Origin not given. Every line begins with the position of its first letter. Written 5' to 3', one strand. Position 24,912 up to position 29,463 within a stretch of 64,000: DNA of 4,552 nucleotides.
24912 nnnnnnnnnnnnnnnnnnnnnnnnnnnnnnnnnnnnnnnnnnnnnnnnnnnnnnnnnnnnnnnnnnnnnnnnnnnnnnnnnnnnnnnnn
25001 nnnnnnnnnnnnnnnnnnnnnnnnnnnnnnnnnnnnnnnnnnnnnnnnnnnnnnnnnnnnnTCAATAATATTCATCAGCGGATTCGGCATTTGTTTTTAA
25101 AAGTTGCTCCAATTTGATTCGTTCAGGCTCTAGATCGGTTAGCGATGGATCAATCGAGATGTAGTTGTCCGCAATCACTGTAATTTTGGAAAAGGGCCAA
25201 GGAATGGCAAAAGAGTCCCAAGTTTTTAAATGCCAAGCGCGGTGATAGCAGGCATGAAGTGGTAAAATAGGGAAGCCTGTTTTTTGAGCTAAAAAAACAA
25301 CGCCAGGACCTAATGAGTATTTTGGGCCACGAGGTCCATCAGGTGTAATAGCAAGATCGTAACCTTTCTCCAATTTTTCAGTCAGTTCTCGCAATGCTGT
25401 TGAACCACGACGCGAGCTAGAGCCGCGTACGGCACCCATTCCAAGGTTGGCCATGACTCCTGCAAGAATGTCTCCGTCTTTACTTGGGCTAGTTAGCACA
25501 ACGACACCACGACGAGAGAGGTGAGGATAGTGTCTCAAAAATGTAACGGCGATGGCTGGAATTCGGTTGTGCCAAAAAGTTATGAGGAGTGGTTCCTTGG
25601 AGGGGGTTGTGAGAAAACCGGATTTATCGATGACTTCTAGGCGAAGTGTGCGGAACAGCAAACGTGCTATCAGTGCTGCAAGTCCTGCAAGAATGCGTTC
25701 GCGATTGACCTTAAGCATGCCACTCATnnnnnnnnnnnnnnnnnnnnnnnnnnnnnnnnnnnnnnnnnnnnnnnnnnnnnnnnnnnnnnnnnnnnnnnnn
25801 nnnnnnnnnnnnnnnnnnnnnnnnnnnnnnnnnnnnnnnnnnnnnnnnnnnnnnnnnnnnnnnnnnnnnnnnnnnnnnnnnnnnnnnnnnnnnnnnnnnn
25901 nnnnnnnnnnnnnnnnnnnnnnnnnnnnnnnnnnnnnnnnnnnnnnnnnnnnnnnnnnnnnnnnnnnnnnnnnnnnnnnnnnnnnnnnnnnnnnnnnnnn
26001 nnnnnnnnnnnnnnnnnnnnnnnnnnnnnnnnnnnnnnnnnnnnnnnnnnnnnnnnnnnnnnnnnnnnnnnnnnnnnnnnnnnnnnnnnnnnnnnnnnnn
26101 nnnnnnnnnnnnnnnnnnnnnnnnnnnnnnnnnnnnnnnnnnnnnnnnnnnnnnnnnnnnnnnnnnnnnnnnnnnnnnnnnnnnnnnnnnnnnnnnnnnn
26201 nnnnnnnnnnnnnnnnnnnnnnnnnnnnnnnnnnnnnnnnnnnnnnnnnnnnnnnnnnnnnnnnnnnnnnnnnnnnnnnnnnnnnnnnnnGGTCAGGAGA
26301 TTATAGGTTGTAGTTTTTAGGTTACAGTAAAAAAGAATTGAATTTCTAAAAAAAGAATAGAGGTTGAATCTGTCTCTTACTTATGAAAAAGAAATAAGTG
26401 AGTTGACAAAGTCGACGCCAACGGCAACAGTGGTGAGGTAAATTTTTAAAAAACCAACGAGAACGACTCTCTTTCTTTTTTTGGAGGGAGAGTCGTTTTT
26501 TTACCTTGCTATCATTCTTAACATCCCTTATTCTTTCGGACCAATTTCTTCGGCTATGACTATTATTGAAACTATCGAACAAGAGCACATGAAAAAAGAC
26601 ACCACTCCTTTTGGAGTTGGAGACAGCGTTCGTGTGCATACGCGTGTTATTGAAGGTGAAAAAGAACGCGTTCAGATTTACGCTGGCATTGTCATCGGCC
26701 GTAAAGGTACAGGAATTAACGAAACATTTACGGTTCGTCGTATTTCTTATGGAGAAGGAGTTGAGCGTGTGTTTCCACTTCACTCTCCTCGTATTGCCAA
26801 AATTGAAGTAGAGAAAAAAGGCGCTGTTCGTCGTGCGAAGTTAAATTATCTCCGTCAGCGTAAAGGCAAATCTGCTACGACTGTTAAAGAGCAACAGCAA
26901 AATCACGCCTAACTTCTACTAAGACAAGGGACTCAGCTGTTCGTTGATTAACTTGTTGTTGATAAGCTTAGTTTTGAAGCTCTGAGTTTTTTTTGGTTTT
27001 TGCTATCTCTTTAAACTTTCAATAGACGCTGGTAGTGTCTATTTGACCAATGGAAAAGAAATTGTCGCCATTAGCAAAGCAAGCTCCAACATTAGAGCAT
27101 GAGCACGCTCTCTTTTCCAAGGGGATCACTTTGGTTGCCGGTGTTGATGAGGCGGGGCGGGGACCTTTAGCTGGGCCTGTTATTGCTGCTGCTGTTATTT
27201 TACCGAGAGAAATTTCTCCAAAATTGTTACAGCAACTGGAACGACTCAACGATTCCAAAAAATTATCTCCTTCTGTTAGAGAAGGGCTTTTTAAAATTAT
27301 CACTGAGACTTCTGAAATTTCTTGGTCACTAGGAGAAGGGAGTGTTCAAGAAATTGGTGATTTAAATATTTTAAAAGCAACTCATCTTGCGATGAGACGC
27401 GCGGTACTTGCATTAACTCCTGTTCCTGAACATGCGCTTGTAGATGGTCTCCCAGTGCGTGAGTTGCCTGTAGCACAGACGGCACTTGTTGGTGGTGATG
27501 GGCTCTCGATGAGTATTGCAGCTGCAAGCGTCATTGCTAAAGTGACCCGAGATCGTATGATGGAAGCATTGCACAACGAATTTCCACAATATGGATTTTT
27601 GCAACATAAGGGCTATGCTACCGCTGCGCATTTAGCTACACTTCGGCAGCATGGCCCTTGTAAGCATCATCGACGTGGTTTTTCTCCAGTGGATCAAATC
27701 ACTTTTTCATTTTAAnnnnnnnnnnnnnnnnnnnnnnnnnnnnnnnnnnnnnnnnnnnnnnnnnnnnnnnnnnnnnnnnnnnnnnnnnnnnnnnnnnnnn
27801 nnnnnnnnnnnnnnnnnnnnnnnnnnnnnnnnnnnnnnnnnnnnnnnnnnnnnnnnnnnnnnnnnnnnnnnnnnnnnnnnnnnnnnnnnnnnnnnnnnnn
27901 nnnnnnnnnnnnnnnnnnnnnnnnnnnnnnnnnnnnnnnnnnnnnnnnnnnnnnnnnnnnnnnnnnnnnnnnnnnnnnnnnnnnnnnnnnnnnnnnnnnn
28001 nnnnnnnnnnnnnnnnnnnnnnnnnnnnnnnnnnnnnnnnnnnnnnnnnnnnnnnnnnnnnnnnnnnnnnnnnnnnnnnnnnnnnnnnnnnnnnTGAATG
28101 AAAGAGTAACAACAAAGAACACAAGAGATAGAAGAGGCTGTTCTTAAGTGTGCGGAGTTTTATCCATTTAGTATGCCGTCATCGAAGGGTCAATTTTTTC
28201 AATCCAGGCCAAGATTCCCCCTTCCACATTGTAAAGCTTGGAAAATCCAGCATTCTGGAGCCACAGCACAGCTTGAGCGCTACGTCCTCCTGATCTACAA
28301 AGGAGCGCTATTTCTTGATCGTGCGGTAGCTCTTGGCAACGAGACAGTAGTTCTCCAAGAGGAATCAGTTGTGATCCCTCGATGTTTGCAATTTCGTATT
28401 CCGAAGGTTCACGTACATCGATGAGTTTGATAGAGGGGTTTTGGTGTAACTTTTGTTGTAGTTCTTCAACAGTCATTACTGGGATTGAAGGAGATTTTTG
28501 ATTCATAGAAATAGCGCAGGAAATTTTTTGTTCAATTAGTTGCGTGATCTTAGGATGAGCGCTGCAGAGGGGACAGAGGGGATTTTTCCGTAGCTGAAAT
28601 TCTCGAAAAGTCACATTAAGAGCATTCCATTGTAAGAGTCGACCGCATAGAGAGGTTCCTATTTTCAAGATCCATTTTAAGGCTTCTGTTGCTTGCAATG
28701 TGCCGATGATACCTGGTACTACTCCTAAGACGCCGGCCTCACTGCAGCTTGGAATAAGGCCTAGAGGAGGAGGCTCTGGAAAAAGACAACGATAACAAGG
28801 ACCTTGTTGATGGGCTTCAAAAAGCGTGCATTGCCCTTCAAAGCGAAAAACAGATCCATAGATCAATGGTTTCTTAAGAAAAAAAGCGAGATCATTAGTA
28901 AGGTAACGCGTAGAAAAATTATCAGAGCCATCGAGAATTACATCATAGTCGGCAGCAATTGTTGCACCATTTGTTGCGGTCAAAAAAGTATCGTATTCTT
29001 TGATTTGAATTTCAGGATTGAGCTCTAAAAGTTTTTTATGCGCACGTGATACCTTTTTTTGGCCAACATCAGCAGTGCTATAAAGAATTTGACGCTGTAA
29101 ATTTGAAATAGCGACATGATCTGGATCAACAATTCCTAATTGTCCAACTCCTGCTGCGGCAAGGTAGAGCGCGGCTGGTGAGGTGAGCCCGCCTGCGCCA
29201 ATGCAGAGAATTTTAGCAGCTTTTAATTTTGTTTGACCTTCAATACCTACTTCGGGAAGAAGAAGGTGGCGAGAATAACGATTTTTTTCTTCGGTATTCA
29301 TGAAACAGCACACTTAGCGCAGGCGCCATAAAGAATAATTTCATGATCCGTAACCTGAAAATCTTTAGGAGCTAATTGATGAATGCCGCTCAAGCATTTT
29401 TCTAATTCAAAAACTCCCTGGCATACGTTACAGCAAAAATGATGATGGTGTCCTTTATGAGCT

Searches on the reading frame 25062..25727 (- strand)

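Call 66: search_protein_families(library=pfam, proteins=[window:25062-25727:-], max_evalue=0.00001)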
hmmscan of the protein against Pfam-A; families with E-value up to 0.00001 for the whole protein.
window:25062-25727:- (221 aa): 1 family
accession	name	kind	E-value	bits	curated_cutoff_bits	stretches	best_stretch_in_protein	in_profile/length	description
PF04028.18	DUF374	-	2.9e-26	91.3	26.8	1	72-135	5-68/69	Domain of unknown function (DUF374)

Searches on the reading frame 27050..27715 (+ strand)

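Call 66: search_protein_families(library=pfam, proteins=[window:27050-27715:+], max_evalue=0.00001)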
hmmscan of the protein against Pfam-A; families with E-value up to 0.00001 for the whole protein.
window:27050-27715:+ (221 aa): 1 family
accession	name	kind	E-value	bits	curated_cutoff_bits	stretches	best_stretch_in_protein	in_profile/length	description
PF01351.25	RNase_HII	-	3.3e-40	138.5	25.8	1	30-212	1-197/199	Ribonuclease HII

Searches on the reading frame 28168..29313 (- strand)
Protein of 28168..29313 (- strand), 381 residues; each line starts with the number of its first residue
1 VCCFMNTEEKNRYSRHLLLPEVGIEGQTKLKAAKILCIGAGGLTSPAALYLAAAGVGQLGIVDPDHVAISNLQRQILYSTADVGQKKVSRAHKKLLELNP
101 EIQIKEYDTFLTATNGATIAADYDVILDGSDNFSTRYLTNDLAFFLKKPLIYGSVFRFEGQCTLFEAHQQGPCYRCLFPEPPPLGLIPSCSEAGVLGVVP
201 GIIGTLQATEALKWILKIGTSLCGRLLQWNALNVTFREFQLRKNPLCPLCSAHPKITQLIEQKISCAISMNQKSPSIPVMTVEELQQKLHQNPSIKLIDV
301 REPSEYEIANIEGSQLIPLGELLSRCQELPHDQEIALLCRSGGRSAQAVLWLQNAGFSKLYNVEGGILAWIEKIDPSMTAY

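Call 66: search_protein_families(library=pfam, proteins=[window:28168-29313:-], max_evalue=0.00001)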
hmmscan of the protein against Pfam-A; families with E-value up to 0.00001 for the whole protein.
window:28168-29313:- (381 aa): 2 families
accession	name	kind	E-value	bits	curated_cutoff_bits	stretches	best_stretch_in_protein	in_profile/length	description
PF00899.27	ThiF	-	1.9e-78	263.3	28.1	1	13-248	1-237/238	ThiF family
PF00581.25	Rhodanese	-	1.5e-18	67.5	22.2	1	281-372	1-101/102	Rhodanese-like domain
